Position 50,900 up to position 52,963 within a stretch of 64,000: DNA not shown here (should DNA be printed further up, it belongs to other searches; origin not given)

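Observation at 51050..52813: Stand-alone SIR2_2-like protein with a C-terminal helical (TPR-like) domain beside an IS element: candidate single-gene anti-phage/abortive-infection module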

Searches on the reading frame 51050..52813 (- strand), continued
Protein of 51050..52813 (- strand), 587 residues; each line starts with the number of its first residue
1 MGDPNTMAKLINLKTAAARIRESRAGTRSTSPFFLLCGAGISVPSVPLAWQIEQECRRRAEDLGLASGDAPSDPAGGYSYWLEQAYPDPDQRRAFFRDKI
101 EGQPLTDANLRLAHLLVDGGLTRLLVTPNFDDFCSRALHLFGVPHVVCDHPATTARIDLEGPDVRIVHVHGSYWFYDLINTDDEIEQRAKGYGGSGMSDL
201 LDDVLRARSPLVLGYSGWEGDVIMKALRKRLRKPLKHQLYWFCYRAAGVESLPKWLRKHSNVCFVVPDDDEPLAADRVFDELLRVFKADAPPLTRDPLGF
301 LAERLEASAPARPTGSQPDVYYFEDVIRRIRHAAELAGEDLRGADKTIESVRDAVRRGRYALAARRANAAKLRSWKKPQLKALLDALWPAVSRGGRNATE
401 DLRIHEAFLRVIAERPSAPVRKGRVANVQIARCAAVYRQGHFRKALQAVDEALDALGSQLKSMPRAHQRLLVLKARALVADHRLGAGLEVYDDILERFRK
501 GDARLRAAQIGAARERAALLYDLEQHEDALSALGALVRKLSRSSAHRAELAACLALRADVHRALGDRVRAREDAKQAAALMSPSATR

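Call 7: search_solved_structures(query=window:51050-52813:-, max_evalue=1, show_alignments=2)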
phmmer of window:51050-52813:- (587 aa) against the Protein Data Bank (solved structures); distinct sequences matched with E-value up to 1: 0.

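Call 8: find_encoding_contigs(protein=P0008, flank=8000, max_places=4)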
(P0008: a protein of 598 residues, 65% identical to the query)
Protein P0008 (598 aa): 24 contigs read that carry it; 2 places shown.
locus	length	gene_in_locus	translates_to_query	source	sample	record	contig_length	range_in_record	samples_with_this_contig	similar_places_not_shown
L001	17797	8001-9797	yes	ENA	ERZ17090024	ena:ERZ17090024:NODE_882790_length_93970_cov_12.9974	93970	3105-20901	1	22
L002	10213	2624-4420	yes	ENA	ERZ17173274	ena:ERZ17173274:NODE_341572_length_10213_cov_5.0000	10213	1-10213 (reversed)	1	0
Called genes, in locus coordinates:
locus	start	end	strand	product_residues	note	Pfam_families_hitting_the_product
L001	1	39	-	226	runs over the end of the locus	-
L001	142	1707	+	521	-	-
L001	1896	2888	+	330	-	-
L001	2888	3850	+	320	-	-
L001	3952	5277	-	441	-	PF00675:Peptidase_M16, PF05193:Peptidase_M16_C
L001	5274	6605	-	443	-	PF00675:Peptidase_M16, PF05193:Peptidase_M16_C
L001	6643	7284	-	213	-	PF09346:SMI1_KNR4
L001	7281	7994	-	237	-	-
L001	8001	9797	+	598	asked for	PF13289:SIR2_2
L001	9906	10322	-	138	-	PF01981:PTH2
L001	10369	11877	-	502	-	-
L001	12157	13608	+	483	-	PF00749:tRNA-synt_1c, PF19269:Anticodon_2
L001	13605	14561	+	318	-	PF02517:Rce1-like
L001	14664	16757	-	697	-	PF00069:Pkinase, PF07714:PK_Tyr_Ser-Thr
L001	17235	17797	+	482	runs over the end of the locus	PF13506:Glyco_transf_21, PF00535:Glycos_transf_2, PF10111:Glyco_tranf_2_2 (weak), PF13641:Glyco_tranf_2_3, PF13632:Glyco_trans_2_3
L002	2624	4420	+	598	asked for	PF13289:SIR2_2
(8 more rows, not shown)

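Call 9: find_encoding_contigs(protein=P0013, flank=8000, max_places=3)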
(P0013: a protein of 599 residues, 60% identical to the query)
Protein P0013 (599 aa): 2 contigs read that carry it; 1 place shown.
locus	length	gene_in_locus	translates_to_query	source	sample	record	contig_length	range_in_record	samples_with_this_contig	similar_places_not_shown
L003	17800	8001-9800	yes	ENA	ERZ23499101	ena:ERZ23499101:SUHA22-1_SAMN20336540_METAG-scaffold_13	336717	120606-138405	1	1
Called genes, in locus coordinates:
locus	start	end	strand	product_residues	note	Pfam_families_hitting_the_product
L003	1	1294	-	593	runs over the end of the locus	PF03130:HEAT_PBS (faint), PF02985:HEAT (faint), PF13646:HEAT_2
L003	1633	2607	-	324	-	PF02807:ATP-gua_PtransN, PF00217:ATP-gua_Ptrans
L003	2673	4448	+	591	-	PF00072:Response_reg, PF23198:PDE8A_N (faint), PF00072:Response_reg, PF00211:Guanylate_cyc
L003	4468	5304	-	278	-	PF02625:XdhC_CoxI, PF13478:XdhC_C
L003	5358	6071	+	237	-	PF08534:Redoxin, PF00578:AhpC-TSA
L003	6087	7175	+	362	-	PF09243:Rsm22, PF08242:Methyltransf_12 (weak), PF13649:Methyltransf_25 (faint)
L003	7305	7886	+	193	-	PF04264:YceI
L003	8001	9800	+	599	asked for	PF13289:SIR2_2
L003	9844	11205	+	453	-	-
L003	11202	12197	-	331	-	PF01636:APH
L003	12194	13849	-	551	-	PF00070:Pyr_redox (faint), PF01266:DAO (faint), PF01494:FAD_binding_3, PF07992:Pyr_redox_2 (faint), PF13450:NAD_binding_8 (weak)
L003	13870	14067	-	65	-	-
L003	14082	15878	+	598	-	-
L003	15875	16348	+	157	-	PF00072:Response_reg (weak)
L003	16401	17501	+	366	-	-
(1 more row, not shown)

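Call 10: find_encoding_contigs(protein=P0025, flank=8000, max_places=3)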
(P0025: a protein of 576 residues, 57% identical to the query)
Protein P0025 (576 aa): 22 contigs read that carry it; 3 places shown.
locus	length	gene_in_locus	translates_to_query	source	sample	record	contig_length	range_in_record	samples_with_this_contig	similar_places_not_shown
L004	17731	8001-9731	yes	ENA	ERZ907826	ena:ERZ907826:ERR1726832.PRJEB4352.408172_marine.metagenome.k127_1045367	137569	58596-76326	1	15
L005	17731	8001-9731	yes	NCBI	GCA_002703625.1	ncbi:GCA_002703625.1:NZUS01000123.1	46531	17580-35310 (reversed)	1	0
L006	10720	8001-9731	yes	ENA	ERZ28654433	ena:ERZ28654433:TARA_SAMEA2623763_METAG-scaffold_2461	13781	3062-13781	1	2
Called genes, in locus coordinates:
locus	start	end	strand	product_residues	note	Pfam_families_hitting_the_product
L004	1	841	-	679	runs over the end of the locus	PF18884:TSP3_bac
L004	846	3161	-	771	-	PF00526:Dicty_CTDC (weak), PF11617:Cu-binding_MopE, PF23759:GBD_T9SS_assoc (faint), PF04151:PPC (faint)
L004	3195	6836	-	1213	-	PF04234:CopC (faint), PF13205:Big_5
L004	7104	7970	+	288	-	PF01040:UbiA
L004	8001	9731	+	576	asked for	PF13289:SIR2_2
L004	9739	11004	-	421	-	PF00069:Pkinase, PF07714:PK_Tyr_Ser-Thr, PF17032:Zn_ribbon_15 (faint), PF12773:DZR (weak)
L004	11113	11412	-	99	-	-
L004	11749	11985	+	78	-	-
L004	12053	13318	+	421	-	PF01594:AI-2E_transport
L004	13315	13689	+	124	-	PF11338:DUF3140 (weak)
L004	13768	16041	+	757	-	PF02359:CDC48_N, PF02933:CDC48_2 (weak), PF05496:RuvB_N (weak), PF13191:AAA_16, PF00004:AAA, PF17862:AAA_lid_3, PF00004:AAA, PF17862:AAA_lid_3, +22 more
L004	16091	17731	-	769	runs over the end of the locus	PF12349:Sterol-sensing (faint), PF03176:MMPL, PF02460:Patched (weak)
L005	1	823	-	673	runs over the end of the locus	PF18884:TSP3_bac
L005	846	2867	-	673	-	PF00526:Dicty_CTDC (weak), PF11617:Cu-binding_MopE, PF23759:GBD_T9SS_assoc (faint), PF04151:PPC (faint)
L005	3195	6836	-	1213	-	PF04234:CopC (faint), PF13205:Big_5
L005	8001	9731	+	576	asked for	PF13289:SIR2_2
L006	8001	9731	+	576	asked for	PF13289:SIR2_2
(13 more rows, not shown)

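Call 11: find_encoding_contigs(protein=P0004, flank=10000, max_places=3)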
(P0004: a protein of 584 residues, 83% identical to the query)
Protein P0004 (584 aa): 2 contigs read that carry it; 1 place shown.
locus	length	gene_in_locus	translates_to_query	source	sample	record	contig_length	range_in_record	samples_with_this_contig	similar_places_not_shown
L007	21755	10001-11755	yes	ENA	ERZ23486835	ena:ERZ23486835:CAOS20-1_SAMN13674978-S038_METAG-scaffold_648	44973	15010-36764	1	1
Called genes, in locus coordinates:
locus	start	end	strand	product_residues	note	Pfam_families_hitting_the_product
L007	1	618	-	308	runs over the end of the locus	PF01073:3Beta_HSD, PF01370:Epimerase, PF02719:Polysacc_synt_2, PF04321:RmlD_sub_bind, PF07993:NAD_binding_4 (faint), PF13460:NAD_binding_10 (weak), PF16363:GDP_Man_Dehyd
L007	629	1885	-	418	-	-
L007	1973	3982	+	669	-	PF00580:UvrD-helicase, PF01443:Viral_helicase1 (faint), PF13245:AAA_19, PF13604:AAA_30 (faint), PF13361:UvrD_C, PF13538:UvrD_C_2 (faint)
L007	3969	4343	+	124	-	-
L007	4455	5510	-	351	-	-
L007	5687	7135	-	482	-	PF13506:Glyco_transf_21, PF00535:Glycos_transf_2, PF10111:Glyco_tranf_2_2 (weak), PF13641:Glyco_tranf_2_3, PF13632:Glyco_trans_2_3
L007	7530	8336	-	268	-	PF02517:Rce1-like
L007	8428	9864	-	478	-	PF00749:tRNA-synt_1c, PF19269:Anticodon_2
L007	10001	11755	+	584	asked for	PF13289:SIR2_2, PF13424:TPR_12 (faint)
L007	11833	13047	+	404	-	PF14690:Zn_ribbon_ISL3, PF13542:HTH_Tnp_ISL3, PF01610:DDE_Tnp_ISL3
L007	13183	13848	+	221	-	-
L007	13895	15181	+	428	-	PF00675:Peptidase_M16, PF05193:Peptidase_M16_C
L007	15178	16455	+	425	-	PF00675:Peptidase_M16, PF05193:Peptidase_M16_C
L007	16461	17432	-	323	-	-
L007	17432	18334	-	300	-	-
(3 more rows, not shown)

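Call 12: find_encoding_contigs(protein=P0010, flank=10000, max_places=3)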
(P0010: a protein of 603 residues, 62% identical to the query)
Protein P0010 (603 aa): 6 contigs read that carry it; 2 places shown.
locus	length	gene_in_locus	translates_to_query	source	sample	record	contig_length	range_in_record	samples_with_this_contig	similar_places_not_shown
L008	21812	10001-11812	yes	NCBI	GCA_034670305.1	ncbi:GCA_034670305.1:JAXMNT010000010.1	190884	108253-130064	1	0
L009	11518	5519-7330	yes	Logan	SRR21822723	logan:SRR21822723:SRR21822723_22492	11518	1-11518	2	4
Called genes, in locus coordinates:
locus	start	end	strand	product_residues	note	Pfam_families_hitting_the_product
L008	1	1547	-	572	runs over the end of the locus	PF00069:Pkinase, PF07714:PK_Tyr_Ser-Thr, PF01636:APH (faint)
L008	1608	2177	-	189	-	-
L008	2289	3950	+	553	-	PF23416:DUF7107 (faint)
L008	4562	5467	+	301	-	-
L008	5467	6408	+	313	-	-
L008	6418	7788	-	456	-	PF00675:Peptidase_M16, PF05193:Peptidase_M16_C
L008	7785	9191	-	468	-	PF00675:Peptidase_M16, PF05193:Peptidase_M16_C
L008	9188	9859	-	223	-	-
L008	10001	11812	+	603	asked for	PF13289:SIR2_2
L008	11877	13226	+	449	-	PF04389:Peptidase_M28, PF01546:Peptidase_M20, PF07687:M20_dimer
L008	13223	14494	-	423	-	PF00083:Sugar_tr (weak), PF07690:MFS_1, PF00083:Sugar_tr, PF07690:MFS_1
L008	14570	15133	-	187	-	PF00645:zf-PARP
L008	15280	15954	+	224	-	-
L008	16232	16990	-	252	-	PF04784:DUF547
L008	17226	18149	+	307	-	-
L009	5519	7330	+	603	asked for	PF13289:SIR2_2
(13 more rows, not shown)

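Call 13: find_encoding_contigs(protein=P0016, flank=10000, max_places=3)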
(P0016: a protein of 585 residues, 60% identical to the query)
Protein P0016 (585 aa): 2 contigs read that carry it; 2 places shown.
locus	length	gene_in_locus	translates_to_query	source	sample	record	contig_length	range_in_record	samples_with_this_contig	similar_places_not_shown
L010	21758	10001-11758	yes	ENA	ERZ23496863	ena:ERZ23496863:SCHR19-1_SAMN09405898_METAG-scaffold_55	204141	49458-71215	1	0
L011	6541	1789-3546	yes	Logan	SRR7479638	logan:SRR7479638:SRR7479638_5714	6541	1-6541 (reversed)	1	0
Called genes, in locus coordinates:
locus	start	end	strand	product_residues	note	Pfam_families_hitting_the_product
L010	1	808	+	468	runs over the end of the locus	-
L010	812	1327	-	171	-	PF06127:Mpo1-like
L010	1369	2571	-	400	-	PF01594:AI-2E_transport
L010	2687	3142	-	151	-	PF01814:Hemerythrin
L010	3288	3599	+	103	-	-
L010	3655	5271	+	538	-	PF00171:Aldedh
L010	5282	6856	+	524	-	PF00732:GMC_oxred_N, PF05199:GMC_oxred_C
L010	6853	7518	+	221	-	-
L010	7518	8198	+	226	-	-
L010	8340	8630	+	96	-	-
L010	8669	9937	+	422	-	PF00069:Pkinase, PF07714:PK_Tyr_Ser-Thr, PF01636:APH (faint), PF03109:ABC1 (faint), PF17667:Pkinase_fungal (weak), PF24460:DUF7575 (faint), PF12773:DZR (weak)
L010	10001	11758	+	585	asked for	PF13289:SIR2_2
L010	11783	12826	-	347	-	-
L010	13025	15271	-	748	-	PF13517:FG-GAP_3 (faint)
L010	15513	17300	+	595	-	PF01266:DAO (faint), PF01494:FAD_binding_3, PF07992:Pyr_redox_2 (weak)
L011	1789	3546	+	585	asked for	PF13289:SIR2_2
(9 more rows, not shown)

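Call 22: find_encoding_contigs(protein=P0050, flank=10000, max_places=2)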
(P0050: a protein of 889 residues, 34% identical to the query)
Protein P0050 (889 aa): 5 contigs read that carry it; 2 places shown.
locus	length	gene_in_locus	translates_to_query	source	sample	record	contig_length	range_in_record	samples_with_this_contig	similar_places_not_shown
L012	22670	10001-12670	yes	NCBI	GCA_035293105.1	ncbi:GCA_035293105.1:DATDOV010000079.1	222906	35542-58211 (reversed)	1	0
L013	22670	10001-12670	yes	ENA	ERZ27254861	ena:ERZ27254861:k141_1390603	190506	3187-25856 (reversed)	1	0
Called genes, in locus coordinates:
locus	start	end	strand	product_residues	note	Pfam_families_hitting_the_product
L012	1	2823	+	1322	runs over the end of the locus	PF13620:CarboxypepD_reg, PF13715:CarbopepD_reg_2 (faint), PF17210:SdrD_B (faint), PF17802:SpaA (faint), PF22904:NOMO1-like_2nd (faint), PF13620:CarboxypepD_reg, PF25183:OMP_b-brl_4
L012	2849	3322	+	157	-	PF13676:TIR_2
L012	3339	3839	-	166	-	-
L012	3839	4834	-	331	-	PF07228:SpoIIE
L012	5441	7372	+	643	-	PF01060:TTR-52 (faint)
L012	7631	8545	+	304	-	PF00795:CN_hydrolase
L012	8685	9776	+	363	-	PF04371:PAD_porph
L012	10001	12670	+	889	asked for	PF13289:SIR2_2, PF13428:TPR_14 (faint), PF13432:TPR_16 (faint), PF00515:TPR_1 (faint), PF07719:TPR_2 (faint), PF13174:TPR_6 (faint), PF13181:TPR_8 (faint), PF13374:TPR_10 (faint), +2 more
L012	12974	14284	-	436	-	PF00092:VWA, PF13519:VWA_2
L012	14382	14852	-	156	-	-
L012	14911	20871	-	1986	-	PF01835:MG2, PF17972:bMG5 (faint), PF07703:A2M_BRD, PF00207:A2M, PF07678:TED_complement, PF17973:bMG10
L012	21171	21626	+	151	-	PF23357:DUF7088 (faint), PF13192:Thioredoxin_3 (weak)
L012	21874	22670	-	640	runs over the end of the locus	PF05345:He_PIG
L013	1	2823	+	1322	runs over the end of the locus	PF13620:CarboxypepD_reg, PF13715:CarbopepD_reg_2 (faint), PF17210:SdrD_B (faint), PF17802:SpaA (faint), PF22904:NOMO1-like_2nd (faint), PF13620:CarboxypepD_reg, PF25183:OMP_b-brl_4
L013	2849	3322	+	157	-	PF13676:TIR_2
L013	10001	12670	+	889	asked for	PF13289:SIR2_2, PF13428:TPR_14 (faint), PF13432:TPR_16 (faint), PF00515:TPR_1 (faint), PF07719:TPR_2 (faint), PF13174:TPR_6 (faint), PF13181:TPR_8 (faint), PF13374:TPR_10 (faint), +2 more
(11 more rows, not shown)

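Call 23: find_encoding_contigs(protein=P0112, flank=10000, max_places=2)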
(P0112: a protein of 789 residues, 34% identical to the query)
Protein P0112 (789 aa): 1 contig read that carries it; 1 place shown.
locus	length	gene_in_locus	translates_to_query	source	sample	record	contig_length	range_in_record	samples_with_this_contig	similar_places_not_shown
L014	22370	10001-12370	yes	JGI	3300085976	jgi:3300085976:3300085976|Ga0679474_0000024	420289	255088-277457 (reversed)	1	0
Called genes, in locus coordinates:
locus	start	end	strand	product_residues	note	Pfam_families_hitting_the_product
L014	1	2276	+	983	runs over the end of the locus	PF04760:IF2_N, PF00009:GTP_EFTU, PF01926:MMR_HSR1, PF22042:EF-G_D2, PF11987:IF-2, PF03144:GTP_EFTU_D2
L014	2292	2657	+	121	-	PF02033:RBFA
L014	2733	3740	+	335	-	PF01368:DHH, PF02272:DHHA1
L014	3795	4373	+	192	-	PF02572:CobA_CobO_BtuR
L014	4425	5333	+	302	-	PF17848:Zn_ribbon_ACC (weak), PF01039:Carboxyl_trans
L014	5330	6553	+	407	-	PF08245:Mur_ligase_M, PF27239:FOL3_C, PF02875:Mur_ligase_C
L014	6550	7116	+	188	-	PF00293:NUDIX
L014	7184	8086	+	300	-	PF02517:Rce1-like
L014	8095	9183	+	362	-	PF00070:Pyr_redox (faint), PF00890:FAD_binding_2 (faint), PF01266:DAO (weak), PF01494:FAD_binding_3 (weak), PF07992:Pyr_redox_2 (faint), PF12831:FAD_oxidored (weak), PF13450:NAD_binding_8, PF01593:Amino_oxidase (weak)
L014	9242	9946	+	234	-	-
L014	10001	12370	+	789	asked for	PF13424:TPR_12 (faint), PF13289:SIR2_2, PF13432:TPR_16 (faint), PF00515:TPR_1 (faint), PF07719:TPR_2 (faint), PF13174:TPR_6 (faint), PF13181:TPR_8 (faint), PF13176:TPR_7 (faint)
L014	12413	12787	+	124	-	PF00392:GntR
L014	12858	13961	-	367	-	PF04773:FecR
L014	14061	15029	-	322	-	PF00092:VWA, PF13519:VWA_2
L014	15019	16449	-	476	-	PF00092:VWA, PF13519:VWA_2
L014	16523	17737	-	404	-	PF00437:T2SSE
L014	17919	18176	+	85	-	-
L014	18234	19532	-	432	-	PF01590:GAF, PF13185:GAF_2, PF13492:GAF_3 (weak), PF07228:SpoIIE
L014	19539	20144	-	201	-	PF06114:Peptidase_M78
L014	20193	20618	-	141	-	PF12844:HTH_19, PF13560:HTH_31, PF01381:HTH_3, PF13413:HTH_25 (weak)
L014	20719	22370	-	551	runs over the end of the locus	PF00595:PDZ, PF13180:PDZ_2 (weak), PF17820:PDZ_6, PF03572:Peptidase_S41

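Call 26: search_protein_families(library=pfam, proteins=[L014:9242-9946:+], max_evalue=0.01)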
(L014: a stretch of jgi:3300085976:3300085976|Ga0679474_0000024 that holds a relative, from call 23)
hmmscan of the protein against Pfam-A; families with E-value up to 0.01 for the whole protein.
L014:9242-9946:+ (234 aa): 0 families

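Call 27: predict_structure(alignment_id=A2)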
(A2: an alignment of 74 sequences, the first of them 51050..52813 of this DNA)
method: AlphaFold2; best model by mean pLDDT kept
length: 587 residues; sequences in the alignment: 74
mean_pLDDT: 91.6   pTM: 0.89
mean pLDDT of the five models: 91.6, 90.6, 90.4, 90.2, 89.4
residues with pLDDT >= 90: 449; 70-90: 110; 50-70: 20; < 50: 8
segments of 3 or more residues with pLDDT < 50: 173-176, 584-587
pLDDT, mean of each block of 10 residues (from residue 1): 77 97 90 95 90 95 94 88 93 89 93 96 88 88 92 89 91 55 77 74 95 89 92 95 94 94 92 94 95 90 91 84 90 85 88 95 98 96 97 93 98 97 97 97 98 97 97 98 98 97 93 98 98 97 91 98 98 96 54
secondary structure, 60 per line:
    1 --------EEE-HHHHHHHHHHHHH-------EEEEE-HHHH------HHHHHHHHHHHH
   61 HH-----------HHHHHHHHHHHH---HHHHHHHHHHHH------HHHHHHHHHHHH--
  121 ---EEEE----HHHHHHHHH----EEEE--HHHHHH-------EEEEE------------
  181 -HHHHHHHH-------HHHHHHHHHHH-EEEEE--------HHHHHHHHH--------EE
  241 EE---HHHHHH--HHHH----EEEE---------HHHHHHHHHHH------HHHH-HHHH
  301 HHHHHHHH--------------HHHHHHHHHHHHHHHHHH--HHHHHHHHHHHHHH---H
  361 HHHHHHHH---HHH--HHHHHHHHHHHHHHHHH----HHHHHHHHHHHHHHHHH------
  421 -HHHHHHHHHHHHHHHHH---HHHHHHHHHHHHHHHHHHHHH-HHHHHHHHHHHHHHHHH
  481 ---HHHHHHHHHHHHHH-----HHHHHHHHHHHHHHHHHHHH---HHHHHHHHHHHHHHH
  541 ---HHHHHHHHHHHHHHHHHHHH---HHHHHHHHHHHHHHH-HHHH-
elements in order: E9-11 H13-25 E33-37 H39-42 H49-62 H74-85 H89-100 H107-118 E124-127 H132-140 E145-148 H151-156 E164-168 H182-189 H197-207 E209-213 H222-230 E239-242 H246-251 H254-257 E262-265 H275-285 H292-295 H297-308 H323-340 H343-356 H360-368 H377-393 H398-414 H422-438 H442-462 H464-480 H484-497 H503-522 H526-540 H544-563 H567-581 H583-586
